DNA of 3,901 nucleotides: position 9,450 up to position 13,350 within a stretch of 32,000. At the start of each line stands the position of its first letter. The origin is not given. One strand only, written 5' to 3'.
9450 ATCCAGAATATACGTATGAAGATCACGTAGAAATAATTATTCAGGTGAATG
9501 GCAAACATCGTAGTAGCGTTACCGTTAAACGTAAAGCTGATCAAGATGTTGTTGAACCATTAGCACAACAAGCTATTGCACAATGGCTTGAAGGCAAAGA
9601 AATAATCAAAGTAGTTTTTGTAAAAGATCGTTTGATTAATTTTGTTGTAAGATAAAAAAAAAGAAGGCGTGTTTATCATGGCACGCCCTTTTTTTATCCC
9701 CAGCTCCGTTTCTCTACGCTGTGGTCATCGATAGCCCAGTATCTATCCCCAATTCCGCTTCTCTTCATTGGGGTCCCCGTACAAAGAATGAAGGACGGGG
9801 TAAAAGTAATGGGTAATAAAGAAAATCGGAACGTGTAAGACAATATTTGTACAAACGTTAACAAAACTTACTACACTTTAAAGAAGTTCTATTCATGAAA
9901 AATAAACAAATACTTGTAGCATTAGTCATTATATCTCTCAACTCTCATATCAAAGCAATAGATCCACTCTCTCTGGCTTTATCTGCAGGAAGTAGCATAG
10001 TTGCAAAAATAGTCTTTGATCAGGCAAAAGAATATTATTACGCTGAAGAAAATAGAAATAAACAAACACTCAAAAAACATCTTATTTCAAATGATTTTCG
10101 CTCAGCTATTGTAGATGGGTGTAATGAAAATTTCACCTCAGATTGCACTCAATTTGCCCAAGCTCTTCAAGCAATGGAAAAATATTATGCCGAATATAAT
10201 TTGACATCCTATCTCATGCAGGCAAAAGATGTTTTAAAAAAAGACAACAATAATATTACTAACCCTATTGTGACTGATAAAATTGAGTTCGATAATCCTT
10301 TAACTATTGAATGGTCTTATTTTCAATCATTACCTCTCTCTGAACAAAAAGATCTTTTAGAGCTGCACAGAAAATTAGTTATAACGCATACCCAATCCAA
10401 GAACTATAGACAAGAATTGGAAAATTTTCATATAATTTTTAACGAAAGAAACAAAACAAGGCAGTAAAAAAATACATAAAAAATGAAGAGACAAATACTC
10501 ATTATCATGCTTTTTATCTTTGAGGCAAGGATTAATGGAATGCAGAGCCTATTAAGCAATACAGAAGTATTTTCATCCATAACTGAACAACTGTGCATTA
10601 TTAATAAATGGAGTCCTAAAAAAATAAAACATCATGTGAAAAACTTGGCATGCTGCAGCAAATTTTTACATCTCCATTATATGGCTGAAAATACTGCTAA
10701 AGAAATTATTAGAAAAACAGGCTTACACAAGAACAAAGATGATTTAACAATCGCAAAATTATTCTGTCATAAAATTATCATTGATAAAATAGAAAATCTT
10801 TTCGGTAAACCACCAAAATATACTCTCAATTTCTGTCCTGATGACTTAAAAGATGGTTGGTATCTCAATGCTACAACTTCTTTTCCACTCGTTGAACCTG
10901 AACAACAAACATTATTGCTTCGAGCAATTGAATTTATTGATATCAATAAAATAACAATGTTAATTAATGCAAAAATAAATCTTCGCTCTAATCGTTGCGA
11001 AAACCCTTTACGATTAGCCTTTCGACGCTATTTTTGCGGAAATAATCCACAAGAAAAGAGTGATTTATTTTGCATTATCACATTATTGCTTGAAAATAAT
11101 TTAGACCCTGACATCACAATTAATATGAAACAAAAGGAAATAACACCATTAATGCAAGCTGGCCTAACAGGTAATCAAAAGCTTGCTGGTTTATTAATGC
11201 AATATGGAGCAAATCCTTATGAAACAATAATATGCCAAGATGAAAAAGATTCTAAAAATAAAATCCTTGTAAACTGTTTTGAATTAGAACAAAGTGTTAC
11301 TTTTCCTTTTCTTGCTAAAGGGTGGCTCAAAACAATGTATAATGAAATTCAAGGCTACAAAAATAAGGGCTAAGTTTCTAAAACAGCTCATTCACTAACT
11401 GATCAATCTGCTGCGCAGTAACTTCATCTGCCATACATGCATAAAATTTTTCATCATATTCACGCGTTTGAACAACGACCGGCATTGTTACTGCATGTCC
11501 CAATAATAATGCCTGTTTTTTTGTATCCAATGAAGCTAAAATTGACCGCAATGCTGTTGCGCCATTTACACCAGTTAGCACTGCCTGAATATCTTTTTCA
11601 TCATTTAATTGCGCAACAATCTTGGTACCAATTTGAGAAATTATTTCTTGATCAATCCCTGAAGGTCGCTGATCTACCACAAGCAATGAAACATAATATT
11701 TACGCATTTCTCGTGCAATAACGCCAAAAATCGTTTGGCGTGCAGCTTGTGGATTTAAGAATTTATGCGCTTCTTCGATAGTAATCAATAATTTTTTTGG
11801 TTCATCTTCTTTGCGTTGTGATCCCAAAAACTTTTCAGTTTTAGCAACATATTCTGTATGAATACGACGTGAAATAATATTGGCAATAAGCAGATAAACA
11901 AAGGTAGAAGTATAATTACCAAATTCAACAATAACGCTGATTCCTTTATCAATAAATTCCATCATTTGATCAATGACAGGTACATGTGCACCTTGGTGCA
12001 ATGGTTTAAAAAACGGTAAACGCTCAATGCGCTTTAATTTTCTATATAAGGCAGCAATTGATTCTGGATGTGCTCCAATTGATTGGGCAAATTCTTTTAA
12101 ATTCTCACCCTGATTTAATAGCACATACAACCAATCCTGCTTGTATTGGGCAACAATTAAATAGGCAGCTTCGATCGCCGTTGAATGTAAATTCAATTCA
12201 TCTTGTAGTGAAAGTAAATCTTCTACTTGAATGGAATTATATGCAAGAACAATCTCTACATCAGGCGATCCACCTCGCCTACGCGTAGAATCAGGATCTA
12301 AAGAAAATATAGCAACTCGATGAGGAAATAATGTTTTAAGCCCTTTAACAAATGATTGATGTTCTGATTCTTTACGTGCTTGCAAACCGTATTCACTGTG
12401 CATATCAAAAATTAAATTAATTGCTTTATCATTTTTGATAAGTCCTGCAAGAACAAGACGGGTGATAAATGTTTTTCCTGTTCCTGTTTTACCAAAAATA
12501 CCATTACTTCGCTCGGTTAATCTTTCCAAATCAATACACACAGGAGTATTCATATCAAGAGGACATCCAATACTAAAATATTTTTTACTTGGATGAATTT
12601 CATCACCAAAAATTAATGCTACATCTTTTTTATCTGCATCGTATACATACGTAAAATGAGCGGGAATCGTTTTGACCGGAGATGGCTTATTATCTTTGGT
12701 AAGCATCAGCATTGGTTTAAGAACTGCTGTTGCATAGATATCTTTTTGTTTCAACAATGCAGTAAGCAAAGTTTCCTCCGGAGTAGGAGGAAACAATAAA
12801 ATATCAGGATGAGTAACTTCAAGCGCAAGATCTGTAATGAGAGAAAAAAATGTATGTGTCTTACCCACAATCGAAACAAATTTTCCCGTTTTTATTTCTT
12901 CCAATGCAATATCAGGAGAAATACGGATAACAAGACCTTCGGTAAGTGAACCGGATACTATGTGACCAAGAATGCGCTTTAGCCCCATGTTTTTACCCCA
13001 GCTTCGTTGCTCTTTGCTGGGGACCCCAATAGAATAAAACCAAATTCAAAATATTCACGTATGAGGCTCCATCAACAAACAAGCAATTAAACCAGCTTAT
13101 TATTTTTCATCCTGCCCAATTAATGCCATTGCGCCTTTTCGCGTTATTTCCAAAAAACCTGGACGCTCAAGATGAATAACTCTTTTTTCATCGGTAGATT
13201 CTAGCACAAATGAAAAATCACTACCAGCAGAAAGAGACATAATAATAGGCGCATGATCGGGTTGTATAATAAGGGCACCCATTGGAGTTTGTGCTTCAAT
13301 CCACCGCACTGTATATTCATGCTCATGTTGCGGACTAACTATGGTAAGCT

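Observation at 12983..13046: herA-like gene starts in the flank of a repeat hairpin; the repeat end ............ is reiterated as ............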

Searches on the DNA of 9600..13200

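Call 66: search_rna_families(source=window, start=9600, end=13200, threshold=evalue, max_evalue=1)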
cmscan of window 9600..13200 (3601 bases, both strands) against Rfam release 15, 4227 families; matches with E-value up to 1: 2.
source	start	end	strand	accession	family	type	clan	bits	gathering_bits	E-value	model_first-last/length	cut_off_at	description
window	9618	9700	+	RF00558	L20_leader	Cis-reg; leader;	-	21.3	58.7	0.59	1-127/127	no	Ribosomal protein L20 leader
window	10603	10695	-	RF02722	sca_ncR27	Gene; snRNA; snoRNA; scaRNA;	-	21.2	91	0.81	1-83/83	no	Small Cajal body specific RNA ncR27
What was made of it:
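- On Regulatory SD-sequestering leader (RNA thermometer or riboswitch-like): There is no Rfam hit (call 66).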
